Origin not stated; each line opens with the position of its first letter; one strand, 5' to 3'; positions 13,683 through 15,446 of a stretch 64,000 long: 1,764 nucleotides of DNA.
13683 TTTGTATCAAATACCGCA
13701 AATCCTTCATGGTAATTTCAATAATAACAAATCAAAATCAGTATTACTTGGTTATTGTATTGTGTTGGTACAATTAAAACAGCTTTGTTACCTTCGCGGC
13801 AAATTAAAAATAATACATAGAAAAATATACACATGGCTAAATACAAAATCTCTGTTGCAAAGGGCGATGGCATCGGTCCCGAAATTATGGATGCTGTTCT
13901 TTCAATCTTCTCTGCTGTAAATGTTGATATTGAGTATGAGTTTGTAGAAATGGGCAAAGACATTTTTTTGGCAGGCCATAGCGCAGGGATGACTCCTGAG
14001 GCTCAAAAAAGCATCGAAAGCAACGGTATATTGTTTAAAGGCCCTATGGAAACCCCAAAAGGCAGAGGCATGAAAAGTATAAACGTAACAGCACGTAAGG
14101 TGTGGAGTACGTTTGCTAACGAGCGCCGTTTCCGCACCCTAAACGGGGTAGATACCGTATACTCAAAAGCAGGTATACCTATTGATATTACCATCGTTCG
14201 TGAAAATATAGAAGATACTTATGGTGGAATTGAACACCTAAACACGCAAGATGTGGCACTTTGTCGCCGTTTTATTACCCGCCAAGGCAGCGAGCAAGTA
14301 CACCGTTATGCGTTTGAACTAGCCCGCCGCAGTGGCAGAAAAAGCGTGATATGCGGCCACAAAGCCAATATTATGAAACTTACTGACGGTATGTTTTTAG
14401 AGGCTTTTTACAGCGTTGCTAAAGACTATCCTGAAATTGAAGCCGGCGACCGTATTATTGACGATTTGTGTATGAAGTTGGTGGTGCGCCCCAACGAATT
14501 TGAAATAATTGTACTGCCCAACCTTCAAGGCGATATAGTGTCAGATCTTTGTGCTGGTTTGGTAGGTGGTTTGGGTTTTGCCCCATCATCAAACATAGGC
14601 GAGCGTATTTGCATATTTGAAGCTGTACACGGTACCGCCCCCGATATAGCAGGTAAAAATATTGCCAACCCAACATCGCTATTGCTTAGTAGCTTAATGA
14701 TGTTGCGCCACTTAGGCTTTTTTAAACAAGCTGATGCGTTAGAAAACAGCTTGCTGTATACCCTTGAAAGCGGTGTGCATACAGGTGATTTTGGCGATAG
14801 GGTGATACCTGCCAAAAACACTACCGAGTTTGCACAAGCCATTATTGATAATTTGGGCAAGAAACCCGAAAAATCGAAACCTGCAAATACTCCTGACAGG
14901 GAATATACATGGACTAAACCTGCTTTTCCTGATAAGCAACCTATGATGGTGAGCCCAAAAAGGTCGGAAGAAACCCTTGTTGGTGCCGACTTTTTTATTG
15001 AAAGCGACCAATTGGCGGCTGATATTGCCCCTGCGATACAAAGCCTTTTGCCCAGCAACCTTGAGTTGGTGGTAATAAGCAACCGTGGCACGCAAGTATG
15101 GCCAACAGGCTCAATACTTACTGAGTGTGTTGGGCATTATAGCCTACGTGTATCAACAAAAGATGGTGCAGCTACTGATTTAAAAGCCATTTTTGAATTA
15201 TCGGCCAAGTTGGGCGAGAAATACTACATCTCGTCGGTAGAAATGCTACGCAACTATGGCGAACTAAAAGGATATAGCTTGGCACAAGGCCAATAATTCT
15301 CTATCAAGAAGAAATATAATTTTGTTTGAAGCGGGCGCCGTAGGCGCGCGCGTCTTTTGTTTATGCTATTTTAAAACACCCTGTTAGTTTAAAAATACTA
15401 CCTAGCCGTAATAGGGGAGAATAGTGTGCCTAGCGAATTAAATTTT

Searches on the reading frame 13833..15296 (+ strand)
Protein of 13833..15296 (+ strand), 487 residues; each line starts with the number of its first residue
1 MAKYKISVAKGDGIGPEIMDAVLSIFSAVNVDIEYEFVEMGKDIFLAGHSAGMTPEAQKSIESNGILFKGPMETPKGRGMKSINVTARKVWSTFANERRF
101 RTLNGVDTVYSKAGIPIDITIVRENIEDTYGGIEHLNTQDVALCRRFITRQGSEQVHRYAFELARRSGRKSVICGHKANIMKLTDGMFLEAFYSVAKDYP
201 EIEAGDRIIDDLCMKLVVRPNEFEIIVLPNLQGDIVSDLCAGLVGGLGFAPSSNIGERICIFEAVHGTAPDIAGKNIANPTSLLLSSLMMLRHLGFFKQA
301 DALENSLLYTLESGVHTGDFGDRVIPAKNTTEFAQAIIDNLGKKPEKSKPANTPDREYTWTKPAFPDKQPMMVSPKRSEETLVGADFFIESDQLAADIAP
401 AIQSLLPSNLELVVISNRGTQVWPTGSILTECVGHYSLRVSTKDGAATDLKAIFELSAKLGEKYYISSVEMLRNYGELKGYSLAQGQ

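Call 11: search_protein_families(library=pfam, proteins=[window:13833-15296:+], max_evalue=0.01)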
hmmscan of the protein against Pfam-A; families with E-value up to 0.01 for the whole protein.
window:13833-15296:+ (487 aa): 2 families
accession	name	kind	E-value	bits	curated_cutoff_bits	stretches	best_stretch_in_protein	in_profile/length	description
PF00180.25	Iso_dh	-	1e-86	291.8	27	1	5-337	1-348/348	Isocitrate/isopropylmalate dehydrogenase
PF18324.6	Isocitrate_DH_C_bact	-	1.2e-18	67.6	25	1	381-487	2-110/110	Bacterial isocitrate dehydrogenase, C-terminal domain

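Call 32: find_encoding_contigs(protein=window:13833-15296:+, flank=6000, max_places=10)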
Protein window:13833-15296:+ (487 aa): 1 contig read that carries it; 1 place shown.
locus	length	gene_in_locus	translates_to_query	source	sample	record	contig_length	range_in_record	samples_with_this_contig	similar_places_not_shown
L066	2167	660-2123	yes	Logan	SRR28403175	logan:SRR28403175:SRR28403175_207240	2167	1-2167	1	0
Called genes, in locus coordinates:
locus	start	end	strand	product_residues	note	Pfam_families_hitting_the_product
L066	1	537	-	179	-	?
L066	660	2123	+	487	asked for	PF00180:Iso_dh, PF18324:Isocitrate_DH_C_bact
